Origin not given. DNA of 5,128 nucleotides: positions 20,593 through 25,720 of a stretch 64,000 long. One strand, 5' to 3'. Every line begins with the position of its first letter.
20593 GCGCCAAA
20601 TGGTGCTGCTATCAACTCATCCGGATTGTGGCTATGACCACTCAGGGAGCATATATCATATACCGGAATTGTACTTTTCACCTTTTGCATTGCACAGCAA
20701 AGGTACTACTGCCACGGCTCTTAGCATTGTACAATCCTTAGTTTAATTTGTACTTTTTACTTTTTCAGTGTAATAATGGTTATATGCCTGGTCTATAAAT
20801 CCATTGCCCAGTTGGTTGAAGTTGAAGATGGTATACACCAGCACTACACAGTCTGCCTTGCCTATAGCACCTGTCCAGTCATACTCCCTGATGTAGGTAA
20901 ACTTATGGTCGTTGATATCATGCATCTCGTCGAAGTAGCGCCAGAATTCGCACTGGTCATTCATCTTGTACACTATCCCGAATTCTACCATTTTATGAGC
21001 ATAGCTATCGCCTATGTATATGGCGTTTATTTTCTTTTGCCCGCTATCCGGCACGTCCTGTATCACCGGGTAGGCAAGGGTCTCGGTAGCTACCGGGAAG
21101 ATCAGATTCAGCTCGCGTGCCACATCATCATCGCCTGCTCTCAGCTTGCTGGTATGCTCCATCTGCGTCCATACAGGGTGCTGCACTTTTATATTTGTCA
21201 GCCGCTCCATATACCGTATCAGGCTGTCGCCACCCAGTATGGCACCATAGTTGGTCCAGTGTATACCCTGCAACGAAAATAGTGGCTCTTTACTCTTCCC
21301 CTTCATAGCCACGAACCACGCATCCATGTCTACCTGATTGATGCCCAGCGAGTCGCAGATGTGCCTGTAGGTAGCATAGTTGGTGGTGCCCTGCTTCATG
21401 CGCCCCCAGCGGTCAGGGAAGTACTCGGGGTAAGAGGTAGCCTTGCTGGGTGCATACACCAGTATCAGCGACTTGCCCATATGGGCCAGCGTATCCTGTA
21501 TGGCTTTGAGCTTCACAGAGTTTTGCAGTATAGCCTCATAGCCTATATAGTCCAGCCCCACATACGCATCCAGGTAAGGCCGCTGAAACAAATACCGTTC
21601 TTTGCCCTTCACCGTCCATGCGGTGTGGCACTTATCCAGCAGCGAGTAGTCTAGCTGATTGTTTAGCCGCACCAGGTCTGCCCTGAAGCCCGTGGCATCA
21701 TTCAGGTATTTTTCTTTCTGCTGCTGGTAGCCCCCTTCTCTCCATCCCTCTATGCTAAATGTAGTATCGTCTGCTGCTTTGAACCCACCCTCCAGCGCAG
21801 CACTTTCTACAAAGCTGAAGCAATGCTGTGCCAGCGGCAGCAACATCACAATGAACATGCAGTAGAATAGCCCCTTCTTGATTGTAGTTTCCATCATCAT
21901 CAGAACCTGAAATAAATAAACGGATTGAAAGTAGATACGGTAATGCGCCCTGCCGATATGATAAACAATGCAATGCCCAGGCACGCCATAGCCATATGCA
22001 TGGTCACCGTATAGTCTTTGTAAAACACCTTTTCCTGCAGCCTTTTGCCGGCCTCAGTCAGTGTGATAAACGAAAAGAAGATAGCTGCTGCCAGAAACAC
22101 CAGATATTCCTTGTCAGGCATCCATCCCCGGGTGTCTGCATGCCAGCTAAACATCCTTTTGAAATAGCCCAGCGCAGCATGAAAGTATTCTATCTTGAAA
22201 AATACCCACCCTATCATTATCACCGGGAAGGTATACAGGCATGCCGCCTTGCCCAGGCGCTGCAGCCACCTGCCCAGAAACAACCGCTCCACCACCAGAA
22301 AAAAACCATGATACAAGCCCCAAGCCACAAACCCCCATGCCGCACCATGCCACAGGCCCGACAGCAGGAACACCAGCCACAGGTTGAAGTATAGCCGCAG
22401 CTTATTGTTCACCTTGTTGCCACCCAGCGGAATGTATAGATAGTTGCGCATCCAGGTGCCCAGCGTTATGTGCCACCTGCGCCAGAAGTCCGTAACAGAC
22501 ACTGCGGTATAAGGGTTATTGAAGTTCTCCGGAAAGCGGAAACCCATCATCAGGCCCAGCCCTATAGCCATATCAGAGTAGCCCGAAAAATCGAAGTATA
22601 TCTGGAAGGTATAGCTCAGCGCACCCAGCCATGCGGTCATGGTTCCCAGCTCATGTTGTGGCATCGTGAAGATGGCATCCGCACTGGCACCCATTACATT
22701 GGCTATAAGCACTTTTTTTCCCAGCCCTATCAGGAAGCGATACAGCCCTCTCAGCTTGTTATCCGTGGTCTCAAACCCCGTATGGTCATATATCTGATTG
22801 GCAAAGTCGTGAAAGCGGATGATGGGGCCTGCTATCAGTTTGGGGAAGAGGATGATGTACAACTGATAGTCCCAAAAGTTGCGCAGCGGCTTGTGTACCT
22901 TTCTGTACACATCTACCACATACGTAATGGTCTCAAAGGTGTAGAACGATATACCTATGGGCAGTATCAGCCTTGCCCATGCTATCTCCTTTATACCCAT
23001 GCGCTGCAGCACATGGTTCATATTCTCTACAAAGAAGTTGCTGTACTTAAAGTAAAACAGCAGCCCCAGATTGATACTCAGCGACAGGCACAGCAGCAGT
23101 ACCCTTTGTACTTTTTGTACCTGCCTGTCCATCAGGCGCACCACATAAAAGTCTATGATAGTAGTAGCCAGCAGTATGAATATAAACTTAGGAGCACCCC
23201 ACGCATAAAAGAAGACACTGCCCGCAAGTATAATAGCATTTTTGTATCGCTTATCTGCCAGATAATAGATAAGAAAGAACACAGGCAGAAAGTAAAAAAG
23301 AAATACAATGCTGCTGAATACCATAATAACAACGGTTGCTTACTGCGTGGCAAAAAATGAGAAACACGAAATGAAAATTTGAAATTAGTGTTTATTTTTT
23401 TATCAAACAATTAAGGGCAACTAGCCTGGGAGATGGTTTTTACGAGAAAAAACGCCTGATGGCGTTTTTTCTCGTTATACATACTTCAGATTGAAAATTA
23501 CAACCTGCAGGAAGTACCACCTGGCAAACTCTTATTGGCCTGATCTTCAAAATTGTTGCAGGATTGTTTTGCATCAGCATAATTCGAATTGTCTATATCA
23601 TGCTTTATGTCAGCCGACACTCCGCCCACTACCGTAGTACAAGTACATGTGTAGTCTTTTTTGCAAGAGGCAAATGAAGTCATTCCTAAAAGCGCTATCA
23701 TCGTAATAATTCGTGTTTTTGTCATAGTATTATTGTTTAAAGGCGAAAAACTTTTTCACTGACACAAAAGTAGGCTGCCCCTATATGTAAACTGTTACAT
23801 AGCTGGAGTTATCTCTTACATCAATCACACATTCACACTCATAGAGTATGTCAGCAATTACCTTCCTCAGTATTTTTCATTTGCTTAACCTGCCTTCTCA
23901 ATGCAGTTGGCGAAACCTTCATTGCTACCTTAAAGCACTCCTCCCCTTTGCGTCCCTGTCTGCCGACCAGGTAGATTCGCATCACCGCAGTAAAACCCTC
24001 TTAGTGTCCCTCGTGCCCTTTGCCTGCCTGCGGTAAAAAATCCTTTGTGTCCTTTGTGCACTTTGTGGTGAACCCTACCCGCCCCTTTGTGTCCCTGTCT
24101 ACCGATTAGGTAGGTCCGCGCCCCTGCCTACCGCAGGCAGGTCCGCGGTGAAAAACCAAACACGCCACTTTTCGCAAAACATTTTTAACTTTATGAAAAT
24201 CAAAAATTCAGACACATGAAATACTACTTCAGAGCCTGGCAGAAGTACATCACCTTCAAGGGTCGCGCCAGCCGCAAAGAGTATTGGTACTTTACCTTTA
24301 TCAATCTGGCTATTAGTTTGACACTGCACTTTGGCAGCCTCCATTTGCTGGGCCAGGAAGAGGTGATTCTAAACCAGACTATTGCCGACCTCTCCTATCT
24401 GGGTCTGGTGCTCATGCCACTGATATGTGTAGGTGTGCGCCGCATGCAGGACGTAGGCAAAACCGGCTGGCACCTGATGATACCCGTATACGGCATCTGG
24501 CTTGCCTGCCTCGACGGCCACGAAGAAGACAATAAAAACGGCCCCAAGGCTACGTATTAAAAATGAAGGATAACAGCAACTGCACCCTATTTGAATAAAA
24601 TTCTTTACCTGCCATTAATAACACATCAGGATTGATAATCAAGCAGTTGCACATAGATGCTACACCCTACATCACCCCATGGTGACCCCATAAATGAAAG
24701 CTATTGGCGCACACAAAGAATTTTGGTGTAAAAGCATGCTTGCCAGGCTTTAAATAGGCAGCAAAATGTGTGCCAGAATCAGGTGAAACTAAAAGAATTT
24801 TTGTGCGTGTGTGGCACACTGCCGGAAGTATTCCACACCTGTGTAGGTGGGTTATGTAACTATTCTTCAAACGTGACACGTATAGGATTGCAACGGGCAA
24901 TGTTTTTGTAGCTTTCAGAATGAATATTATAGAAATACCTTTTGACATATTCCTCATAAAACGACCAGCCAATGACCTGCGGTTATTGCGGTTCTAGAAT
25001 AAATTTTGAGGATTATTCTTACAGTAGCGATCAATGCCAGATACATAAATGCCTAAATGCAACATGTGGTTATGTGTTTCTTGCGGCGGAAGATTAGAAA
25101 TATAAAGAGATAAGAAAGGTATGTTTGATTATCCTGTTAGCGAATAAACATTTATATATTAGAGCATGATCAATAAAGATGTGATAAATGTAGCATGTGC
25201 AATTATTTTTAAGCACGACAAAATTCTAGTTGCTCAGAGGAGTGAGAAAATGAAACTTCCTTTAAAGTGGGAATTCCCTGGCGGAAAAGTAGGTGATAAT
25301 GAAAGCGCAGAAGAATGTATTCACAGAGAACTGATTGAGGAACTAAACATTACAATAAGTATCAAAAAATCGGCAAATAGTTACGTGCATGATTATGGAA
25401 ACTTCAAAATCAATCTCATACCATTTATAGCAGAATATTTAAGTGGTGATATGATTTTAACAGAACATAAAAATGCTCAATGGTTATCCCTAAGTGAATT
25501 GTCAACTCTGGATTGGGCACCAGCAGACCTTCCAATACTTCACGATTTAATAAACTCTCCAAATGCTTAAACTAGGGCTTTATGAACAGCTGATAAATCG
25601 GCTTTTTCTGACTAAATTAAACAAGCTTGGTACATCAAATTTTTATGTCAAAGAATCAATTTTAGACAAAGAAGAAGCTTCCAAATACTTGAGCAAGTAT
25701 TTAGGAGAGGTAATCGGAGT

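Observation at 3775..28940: A 25-kb accessory region bracketed by a 48/50-identical inverted repeat with att-like architecture and no recombinase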

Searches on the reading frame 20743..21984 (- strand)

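Call 26: search_protein_families(library=pfam, proteins=[window:20743-21984:-])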
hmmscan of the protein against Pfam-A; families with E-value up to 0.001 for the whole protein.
window:20743-21984:- (413 aa): 1 family
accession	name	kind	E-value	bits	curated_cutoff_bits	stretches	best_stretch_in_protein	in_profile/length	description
PF16822.11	ALGX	-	5.4e-10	39.8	26.5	1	152-262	25-133/268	SGNH hydrolase-like domain, acetyltransferase AlgX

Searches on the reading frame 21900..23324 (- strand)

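Call 26: search_protein_families(library=pfam, proteins=[window:21900-23324:-])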
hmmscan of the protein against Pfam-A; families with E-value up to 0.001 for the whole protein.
window:21900-23324:- (474 aa): 2 families
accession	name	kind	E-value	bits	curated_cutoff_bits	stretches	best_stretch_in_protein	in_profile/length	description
PF03062.24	MBOAT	-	6.3e-34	118.2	27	1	148-350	79-298/337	MBOAT, membrane-bound O-acyltransferase family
PF13813.11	MBOAT_2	-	2.5e-08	34.5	25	1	265-329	2-67/85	Membrane bound O-acyl transferase family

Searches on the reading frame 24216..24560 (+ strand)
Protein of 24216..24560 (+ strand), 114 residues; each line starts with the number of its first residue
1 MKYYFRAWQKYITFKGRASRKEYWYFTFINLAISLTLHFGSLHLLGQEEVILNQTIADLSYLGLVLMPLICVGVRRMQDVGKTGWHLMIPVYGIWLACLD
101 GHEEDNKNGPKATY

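Call 27: search_protein_families(library=pfam, proteins=[window:24216-24560:+])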
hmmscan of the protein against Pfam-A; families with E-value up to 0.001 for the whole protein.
window:24216-24560:+ (114 aa): 1 family
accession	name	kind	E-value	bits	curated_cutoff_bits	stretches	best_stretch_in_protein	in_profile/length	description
PF05656.20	DUF805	-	1.1e-18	68.1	25.7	1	11-110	1-111/111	Protein of unknown function (DUF805)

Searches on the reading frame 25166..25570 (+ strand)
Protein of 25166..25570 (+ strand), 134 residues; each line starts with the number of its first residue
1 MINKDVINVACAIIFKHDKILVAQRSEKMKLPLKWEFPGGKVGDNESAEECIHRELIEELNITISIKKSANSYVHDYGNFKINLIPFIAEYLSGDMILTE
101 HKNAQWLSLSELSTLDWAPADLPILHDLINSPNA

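Call 27: search_protein_families(library=pfam, proteins=[window:25166-25570:+])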
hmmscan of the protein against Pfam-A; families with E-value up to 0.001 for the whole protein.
window:25166-25570:+ (134 aa): 2 families
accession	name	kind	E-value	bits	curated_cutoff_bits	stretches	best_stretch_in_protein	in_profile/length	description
PF00293.34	NUDIX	-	8.6e-17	61.8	21.1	1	9-127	6-133/134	NUDIX domain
PF14815.12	NUDIX_4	-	5.6e-15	55.6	35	1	11-126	2-112/113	NUDIX domain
